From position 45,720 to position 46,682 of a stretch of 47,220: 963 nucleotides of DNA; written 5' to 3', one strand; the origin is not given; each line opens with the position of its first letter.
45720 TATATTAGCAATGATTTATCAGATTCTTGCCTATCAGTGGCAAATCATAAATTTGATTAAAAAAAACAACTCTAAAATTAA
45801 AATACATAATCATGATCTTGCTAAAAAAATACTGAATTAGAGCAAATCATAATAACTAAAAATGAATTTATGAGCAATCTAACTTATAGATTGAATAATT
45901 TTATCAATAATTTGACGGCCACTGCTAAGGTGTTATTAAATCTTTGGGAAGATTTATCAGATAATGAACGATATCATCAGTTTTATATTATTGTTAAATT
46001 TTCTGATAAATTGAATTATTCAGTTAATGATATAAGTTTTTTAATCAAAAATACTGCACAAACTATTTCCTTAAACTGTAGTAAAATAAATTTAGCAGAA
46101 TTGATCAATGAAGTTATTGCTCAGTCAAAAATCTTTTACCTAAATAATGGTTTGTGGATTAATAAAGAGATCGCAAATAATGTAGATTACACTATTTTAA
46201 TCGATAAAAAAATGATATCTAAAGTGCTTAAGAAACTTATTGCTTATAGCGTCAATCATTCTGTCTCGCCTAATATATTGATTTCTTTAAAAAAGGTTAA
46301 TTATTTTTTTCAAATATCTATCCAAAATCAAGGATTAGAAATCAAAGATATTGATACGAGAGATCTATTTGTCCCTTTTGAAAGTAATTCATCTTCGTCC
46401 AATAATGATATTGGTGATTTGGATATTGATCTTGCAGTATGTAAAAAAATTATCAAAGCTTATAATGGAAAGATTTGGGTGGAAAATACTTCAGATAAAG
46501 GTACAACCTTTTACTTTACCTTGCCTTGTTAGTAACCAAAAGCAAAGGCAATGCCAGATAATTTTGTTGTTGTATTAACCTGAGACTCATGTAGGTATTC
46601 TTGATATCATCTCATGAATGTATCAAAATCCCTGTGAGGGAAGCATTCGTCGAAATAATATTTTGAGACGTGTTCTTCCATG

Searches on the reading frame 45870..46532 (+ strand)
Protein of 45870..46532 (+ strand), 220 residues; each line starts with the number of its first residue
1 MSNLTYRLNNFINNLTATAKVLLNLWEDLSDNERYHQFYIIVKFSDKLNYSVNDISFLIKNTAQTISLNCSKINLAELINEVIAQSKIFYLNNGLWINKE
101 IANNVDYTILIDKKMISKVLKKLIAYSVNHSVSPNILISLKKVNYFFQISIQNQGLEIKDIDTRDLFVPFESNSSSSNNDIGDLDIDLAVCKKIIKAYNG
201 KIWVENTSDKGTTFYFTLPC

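Call 60: search_protein_families(library=pfam, proteins=[window:45870-46532:+], max_evalue=0.00001)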
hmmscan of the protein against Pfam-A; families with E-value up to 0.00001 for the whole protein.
window:45870-46532:+ (220 aa): 1 family
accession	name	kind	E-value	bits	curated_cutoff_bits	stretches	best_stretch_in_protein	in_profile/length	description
PF02518.31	HATPase_c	-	2.2e-13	51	26.4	1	112-219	2-108/111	Histidine kinase-, DNA gyrase B-, and HSP90-like ATPase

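Call 75: search_protein_families(library=pfam, proteins=[window:45870-46532:+], max_evalue=0.05)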
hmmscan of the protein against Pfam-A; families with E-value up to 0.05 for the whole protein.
window:45870-46532:+ (220 aa): 2 families
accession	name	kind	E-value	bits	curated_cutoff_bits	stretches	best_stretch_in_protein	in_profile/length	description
PF02518.31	HATPase_c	-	2.2e-13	51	26.4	1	112-219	2-108/111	Histidine kinase-, DNA gyrase B-, and HSP90-like ATPase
PF08154.18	NLE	-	0.038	14.9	23.4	0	59-122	16-66/68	NLE (NUC135) domain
